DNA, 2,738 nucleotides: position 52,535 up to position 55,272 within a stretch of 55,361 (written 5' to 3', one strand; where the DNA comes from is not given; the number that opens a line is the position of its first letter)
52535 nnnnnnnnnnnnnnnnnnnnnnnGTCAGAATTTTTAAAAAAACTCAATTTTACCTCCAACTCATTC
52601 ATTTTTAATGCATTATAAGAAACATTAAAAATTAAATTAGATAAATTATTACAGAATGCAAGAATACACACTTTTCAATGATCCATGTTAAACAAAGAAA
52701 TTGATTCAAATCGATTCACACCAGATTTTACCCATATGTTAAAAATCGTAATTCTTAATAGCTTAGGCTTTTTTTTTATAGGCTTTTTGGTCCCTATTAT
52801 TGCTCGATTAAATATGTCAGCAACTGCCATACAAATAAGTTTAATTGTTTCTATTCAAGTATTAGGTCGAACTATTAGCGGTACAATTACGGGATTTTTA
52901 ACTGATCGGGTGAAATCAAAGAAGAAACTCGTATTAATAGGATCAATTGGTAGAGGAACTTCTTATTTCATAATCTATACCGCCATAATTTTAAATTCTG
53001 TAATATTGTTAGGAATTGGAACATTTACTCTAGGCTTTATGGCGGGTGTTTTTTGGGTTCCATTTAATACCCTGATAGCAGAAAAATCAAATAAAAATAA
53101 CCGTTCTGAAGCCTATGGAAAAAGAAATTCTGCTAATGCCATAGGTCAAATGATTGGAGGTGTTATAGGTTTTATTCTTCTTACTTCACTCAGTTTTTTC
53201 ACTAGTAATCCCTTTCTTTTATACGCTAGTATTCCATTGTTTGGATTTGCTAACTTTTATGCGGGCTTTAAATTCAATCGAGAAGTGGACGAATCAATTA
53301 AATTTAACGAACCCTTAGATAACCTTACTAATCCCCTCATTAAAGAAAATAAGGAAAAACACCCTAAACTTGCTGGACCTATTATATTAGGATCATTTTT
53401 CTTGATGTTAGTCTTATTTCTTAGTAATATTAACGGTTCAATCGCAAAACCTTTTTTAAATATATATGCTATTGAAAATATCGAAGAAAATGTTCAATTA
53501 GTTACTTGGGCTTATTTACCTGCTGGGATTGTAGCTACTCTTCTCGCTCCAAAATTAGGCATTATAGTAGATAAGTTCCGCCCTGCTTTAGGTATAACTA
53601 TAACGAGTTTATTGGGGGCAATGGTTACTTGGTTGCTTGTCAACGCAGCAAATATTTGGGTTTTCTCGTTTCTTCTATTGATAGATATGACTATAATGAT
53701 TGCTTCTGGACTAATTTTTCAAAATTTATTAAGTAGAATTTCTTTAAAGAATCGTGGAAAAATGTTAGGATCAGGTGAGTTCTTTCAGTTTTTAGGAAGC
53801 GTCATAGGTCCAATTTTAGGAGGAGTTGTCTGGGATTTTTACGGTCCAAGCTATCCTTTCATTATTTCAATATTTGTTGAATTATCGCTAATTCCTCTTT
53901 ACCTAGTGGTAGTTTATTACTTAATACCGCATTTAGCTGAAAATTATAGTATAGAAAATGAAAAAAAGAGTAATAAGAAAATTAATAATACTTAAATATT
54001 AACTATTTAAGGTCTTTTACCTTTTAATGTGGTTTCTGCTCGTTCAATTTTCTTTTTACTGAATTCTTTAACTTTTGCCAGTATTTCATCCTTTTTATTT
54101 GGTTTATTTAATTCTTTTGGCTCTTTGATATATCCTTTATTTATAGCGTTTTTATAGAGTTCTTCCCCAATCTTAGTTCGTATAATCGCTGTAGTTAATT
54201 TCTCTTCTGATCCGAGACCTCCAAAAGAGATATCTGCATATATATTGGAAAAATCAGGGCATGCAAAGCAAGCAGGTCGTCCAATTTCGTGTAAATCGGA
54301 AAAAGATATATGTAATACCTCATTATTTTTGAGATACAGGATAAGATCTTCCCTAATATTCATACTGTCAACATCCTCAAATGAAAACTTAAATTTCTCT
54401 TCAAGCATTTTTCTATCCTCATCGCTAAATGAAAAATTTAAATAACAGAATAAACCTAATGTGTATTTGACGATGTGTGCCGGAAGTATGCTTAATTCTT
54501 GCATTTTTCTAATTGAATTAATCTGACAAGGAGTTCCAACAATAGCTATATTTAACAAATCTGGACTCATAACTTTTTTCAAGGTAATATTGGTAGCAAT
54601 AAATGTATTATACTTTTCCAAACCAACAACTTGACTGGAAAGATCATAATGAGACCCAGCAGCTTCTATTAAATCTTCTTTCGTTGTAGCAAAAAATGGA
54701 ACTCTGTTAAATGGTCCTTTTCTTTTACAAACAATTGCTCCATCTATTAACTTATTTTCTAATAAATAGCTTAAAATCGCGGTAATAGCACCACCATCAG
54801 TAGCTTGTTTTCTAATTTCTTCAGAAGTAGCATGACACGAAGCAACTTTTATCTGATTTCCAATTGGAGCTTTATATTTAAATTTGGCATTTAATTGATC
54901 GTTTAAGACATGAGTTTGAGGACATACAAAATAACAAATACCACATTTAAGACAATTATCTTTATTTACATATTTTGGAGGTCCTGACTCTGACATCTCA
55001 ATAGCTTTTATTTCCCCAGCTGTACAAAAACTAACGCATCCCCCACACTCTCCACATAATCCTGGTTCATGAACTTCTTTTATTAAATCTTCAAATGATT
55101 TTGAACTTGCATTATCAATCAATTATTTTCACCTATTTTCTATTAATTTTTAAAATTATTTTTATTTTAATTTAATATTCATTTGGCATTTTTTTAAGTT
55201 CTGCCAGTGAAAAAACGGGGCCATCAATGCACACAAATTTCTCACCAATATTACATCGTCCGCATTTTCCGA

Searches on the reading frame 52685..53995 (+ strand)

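Call 64: search_protein_families(library=pfam, proteins=[window:52685-53995:+], max_evalue=0.00001)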
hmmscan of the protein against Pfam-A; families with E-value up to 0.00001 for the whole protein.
window:52685-53995:+ (436 aa): 3 families
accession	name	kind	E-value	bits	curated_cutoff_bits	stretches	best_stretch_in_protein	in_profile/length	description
PF07690.21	MFS_1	-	2.2e-34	119.3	33.4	2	22-347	5-318/347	Major Facilitator Superfamily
PF12832.13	MFS_1_like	-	3.4e-13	49.8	25.2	1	47-393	32-372/373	MFS_1 like family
PF00083.30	Sugar_tr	-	1e-06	28.4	22.3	1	47-167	44-163/452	Sugar (and other) transporter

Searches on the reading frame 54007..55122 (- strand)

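Call 64: search_protein_families(library=pfam, proteins=[window:54007-55122:-], max_evalue=0.00001)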
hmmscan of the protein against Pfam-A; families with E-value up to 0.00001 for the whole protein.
window:54007-55122:- (371 aa): 5 families
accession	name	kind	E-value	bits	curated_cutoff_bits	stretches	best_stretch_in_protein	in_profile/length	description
PF04432.18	FrhB_FdhB_C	-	5.3e-35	120.9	23.3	1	191-334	3-144/150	Coenzyme F420 hydrogenase/dehydrogenase, beta subunit C terminus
PF04422.18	FrhB_FdhB_N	-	3.5e-21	75.6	22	1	95-164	3-72/78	Coenzyme F420 hydrogenase/dehydrogenase, beta subunit N-term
PF13237.11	Fer4_10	-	3.1e-06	27.4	25.5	0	17-68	3-53/53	4Fe-4S dicluster domain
PF12837.12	Fer4_6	-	4.5e-06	26.8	25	0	52-68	4-20/24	4Fe-4S binding domain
PF14697.11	Fer4_21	-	4.7e-06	27.1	35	1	23-69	8-53/59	4Fe-4S dicluster domain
